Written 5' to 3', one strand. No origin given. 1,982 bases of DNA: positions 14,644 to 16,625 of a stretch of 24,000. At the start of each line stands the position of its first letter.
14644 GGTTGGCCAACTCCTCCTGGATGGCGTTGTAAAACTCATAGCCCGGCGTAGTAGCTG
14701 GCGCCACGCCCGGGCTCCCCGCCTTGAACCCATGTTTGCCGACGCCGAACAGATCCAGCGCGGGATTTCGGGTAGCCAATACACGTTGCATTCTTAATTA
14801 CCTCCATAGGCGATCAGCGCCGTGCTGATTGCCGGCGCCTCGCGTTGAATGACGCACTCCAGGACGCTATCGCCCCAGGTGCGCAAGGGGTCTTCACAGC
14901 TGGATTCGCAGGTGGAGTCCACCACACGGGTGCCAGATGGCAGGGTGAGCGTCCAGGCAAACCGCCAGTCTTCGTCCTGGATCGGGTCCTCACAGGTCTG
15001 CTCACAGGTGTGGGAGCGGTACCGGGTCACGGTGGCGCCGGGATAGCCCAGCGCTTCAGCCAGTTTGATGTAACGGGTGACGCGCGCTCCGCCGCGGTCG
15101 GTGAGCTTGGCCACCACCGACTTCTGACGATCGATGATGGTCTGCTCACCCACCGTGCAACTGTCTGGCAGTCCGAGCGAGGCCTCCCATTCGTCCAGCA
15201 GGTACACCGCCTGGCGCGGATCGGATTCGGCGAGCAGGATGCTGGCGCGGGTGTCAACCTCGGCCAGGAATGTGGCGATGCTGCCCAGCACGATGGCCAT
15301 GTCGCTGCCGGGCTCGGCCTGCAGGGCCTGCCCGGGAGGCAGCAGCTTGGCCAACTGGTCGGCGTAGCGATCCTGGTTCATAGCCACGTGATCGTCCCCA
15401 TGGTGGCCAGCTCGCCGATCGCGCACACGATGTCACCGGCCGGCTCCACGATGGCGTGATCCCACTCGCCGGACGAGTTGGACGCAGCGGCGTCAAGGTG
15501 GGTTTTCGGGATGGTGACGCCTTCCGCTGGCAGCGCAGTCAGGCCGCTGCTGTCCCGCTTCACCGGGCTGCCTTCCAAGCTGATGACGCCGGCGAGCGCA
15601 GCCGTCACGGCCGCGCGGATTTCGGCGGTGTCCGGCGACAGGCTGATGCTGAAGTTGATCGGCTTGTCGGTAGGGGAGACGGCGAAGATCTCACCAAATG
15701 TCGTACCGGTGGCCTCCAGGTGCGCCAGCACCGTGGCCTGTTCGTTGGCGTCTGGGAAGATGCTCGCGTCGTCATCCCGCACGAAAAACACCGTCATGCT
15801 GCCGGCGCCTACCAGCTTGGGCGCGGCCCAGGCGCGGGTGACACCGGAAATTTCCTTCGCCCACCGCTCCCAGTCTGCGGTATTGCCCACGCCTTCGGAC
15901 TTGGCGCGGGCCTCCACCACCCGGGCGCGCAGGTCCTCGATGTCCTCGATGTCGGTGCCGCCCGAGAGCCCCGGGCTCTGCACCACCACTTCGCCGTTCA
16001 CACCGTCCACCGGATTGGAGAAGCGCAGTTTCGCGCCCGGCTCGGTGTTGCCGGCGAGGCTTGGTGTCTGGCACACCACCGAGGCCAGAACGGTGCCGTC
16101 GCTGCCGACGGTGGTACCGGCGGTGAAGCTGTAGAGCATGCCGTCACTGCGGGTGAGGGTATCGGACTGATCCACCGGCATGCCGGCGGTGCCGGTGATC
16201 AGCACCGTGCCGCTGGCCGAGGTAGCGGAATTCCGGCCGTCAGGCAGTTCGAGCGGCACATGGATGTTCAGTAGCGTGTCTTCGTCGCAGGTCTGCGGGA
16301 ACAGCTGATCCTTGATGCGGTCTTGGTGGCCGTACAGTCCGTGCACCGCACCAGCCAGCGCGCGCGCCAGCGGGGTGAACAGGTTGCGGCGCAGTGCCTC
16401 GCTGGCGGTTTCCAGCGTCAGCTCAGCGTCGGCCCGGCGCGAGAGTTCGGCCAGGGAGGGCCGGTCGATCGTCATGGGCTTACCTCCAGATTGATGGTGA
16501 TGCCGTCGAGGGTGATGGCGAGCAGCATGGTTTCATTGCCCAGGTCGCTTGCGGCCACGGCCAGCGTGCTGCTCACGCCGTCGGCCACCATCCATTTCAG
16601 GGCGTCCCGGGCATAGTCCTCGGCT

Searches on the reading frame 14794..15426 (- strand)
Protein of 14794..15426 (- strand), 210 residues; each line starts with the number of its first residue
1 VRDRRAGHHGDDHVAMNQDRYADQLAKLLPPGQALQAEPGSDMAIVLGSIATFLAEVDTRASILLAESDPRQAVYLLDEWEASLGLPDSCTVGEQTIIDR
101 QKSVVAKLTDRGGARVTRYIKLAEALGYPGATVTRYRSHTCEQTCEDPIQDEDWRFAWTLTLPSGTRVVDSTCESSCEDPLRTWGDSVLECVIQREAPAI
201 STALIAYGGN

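Call 100: search_protein_families(library=pfam, proteins=[window:14794-15426:-], max_evalue=0.001)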
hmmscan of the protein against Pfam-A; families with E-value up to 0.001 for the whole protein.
window:14794-15426:- (210 aa): 1 family
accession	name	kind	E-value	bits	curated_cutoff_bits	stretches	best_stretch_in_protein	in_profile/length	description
PF10076.14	Phage_Mu_Gp48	-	2.2e-25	89.7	37.4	1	23-202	1-144/150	Bacteriophage Mu-like, Gp48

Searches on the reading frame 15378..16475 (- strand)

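Call 100: search_protein_families(library=pfam, proteins=[window:15378-16475:-], max_evalue=0.001)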
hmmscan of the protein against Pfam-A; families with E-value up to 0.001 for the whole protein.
window:15378-16475:- (365 aa): 1 family
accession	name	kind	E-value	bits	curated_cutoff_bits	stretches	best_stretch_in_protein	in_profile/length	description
PF04865.19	Baseplate_J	-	2.2e-44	152.1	21.1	1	75-303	11-242/255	Baseplate J-like protein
